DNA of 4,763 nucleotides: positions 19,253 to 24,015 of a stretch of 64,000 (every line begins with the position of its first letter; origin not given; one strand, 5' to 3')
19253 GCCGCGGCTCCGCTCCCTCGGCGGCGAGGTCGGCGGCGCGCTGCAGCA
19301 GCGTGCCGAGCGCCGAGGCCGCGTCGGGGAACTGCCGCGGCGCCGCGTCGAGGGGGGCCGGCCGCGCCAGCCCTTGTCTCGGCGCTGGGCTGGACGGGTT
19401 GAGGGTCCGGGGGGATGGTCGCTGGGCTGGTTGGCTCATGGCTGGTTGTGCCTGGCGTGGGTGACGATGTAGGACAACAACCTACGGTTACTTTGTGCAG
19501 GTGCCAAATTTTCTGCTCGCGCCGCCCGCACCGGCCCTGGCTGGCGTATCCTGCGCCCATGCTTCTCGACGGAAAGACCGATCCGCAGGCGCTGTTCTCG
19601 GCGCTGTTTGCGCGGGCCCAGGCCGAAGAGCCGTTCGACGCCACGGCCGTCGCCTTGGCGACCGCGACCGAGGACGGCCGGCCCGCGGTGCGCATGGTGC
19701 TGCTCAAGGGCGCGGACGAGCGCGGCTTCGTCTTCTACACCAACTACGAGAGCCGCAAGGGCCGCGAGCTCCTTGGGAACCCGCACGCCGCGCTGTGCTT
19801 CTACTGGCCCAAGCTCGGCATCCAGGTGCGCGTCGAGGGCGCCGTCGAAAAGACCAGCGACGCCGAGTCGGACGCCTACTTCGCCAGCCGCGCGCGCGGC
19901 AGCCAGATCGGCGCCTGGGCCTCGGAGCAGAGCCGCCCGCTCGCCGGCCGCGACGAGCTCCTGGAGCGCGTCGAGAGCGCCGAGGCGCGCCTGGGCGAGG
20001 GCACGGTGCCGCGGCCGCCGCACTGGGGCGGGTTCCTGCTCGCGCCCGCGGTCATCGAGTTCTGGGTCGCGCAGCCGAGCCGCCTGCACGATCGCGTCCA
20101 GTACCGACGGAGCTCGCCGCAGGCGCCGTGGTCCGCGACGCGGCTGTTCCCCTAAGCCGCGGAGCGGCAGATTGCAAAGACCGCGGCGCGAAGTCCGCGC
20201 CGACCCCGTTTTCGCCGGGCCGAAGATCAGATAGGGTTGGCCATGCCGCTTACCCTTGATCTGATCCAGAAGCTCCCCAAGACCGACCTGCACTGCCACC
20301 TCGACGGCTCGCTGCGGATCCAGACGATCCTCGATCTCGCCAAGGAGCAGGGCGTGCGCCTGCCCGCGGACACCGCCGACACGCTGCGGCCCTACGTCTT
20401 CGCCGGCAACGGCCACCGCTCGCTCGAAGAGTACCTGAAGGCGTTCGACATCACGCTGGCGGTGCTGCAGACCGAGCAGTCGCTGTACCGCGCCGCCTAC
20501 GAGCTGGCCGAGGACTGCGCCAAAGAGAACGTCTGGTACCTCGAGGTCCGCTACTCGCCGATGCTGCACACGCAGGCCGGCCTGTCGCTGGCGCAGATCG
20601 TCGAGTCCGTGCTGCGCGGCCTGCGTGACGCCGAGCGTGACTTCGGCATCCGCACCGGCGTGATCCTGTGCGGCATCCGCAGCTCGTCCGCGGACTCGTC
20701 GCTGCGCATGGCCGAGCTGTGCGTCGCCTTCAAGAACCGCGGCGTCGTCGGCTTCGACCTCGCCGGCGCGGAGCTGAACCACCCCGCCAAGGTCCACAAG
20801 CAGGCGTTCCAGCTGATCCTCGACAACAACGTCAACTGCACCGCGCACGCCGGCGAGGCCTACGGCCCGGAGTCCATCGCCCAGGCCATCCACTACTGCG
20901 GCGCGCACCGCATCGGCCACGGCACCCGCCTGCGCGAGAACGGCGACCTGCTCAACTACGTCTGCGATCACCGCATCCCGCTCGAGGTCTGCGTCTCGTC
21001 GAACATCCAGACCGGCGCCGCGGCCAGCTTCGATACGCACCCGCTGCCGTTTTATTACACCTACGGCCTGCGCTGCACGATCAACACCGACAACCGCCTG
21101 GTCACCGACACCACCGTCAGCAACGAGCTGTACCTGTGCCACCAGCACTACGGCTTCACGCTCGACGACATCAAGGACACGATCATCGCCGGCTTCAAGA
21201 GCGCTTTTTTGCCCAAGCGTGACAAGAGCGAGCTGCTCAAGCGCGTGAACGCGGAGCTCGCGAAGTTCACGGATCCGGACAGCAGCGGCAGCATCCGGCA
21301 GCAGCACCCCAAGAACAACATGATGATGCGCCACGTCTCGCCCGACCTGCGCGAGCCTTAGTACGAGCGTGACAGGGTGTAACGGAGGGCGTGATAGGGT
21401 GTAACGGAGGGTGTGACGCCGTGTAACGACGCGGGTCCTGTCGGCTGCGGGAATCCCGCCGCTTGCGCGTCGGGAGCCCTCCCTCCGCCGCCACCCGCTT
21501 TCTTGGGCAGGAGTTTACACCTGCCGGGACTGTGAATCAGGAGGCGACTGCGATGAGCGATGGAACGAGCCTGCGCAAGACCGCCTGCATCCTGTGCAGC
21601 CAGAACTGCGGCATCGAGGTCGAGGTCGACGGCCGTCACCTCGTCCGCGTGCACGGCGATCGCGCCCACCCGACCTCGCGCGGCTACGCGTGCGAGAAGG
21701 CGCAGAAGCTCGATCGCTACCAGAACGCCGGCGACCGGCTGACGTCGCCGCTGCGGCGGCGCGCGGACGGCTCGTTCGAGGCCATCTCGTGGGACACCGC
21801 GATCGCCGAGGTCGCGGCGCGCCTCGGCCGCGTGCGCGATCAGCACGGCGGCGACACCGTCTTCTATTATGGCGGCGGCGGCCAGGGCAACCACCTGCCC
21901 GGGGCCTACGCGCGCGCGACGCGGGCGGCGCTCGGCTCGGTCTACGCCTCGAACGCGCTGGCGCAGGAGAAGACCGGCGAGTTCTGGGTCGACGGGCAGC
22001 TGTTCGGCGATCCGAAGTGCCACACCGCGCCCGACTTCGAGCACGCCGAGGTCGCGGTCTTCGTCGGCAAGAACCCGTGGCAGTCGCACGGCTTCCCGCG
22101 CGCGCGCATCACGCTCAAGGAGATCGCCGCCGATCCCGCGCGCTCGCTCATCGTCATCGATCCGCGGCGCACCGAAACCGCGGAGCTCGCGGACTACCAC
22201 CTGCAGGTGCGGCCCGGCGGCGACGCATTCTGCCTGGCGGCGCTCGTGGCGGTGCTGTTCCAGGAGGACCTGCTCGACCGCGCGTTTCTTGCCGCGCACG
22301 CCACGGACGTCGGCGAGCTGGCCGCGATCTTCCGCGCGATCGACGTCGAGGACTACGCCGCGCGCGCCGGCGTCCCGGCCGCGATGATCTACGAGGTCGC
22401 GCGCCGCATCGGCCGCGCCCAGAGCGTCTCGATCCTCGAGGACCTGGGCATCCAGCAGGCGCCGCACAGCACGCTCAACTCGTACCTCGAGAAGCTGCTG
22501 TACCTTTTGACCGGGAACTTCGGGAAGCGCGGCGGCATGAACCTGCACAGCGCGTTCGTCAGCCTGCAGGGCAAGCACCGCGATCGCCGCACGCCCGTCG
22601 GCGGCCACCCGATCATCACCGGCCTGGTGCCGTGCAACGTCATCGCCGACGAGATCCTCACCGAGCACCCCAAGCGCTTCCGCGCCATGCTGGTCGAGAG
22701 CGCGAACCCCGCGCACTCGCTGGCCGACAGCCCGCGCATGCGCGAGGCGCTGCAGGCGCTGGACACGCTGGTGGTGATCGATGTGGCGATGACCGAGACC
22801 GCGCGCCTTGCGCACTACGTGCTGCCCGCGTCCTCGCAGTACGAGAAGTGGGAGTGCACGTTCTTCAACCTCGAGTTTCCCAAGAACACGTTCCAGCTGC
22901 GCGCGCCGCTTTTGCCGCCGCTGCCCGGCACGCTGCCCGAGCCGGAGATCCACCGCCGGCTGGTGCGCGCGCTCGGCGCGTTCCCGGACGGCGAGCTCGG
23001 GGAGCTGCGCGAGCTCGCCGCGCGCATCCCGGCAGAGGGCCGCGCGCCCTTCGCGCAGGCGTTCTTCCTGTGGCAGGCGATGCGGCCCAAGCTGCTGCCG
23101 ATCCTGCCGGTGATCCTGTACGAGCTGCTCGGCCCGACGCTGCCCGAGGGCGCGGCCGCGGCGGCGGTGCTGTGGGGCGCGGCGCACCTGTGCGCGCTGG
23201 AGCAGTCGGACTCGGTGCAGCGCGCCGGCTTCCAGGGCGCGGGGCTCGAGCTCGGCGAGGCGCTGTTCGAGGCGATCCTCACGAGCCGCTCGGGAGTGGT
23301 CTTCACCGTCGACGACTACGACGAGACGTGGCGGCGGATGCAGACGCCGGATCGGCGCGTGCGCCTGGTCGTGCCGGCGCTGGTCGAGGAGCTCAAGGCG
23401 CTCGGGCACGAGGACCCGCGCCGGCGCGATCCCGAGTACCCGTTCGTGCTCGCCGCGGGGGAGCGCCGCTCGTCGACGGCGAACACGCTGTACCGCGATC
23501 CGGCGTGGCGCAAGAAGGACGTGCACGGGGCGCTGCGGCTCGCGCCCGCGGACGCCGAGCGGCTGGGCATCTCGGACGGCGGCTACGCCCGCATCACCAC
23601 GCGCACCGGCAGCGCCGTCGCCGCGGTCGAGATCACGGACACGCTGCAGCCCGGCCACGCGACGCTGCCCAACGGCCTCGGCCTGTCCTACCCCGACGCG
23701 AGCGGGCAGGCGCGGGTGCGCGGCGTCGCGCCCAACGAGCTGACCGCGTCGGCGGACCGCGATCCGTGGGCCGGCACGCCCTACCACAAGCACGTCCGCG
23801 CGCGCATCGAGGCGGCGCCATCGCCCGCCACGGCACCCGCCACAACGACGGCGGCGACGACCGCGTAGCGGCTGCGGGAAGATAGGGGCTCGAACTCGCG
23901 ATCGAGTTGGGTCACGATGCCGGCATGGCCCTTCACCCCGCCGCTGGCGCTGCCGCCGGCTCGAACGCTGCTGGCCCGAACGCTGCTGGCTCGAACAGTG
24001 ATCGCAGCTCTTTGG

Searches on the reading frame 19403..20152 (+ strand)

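Call 70: search_protein_families(library=pfam, proteins=[window:19403-20152:+], max_evalue=0.0001)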
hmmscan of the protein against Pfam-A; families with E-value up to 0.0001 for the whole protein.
window:19403-20152:+ (250 aa): 3 families
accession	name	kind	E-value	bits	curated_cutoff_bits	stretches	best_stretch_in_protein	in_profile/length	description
PF01243.27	PNPOx_N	-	3.8e-28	98.7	28.1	1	79-191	11-114/120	Pyridoxamine 5'-phosphate oxidase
PF10590.14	PNP_phzG_C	-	1.9e-16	60.1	27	1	208-250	1-42/42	Pyridoxine 5'-phosphate oxidase C-terminal dimerisation region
PF12766.13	Pyridox_oxase_2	-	9.2e-08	33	26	1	67-148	6-96/100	Pyridoxamine 5'-phosphate oxidase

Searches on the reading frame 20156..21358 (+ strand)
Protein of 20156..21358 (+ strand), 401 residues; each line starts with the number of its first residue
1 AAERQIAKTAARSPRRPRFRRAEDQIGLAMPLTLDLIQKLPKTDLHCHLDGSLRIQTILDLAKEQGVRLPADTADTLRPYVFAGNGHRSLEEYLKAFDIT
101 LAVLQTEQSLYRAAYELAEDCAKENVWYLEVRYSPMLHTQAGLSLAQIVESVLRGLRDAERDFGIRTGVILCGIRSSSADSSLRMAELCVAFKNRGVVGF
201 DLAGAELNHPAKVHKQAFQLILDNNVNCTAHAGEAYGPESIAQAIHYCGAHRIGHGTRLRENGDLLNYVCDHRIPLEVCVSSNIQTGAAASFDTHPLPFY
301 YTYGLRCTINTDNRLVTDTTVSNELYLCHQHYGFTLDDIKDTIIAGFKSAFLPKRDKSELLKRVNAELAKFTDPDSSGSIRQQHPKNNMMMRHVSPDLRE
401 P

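Call 70: search_protein_families(library=pfam, proteins=[window:20156-21358:+], max_evalue=0.0001)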
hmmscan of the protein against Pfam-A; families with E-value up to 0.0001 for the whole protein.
window:20156-21358:+ (401 aa): 1 family
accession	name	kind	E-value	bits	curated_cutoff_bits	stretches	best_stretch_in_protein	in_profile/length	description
PF00962.28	A_deaminase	-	2.5e-97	326.3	27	1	41-365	1-328/330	Adenosine deaminase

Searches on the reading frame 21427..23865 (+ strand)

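Call 70: search_protein_families(library=pfam, proteins=[window:21427-23865:+], max_evalue=0.0001)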
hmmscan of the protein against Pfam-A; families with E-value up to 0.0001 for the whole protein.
window:21427-23865:+ (813 aa): 3 families
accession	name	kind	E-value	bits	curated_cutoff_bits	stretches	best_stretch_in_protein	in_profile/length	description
PF00384.28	Molybdopterin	-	7.8e-28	97.9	24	1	104-476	1-318/353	Molybdopterin oxidoreductase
PF01568.27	Molydop_binding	-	7.5e-17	61.8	26.8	1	673-790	1-109/110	Molydopterin dinucleotide binding domain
PF04879.21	Molybdop_Fe4S4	-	6.8e-13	48.8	22.7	1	50-100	4-54/55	Molybdopterin oxidoreductase Fe4S4 domain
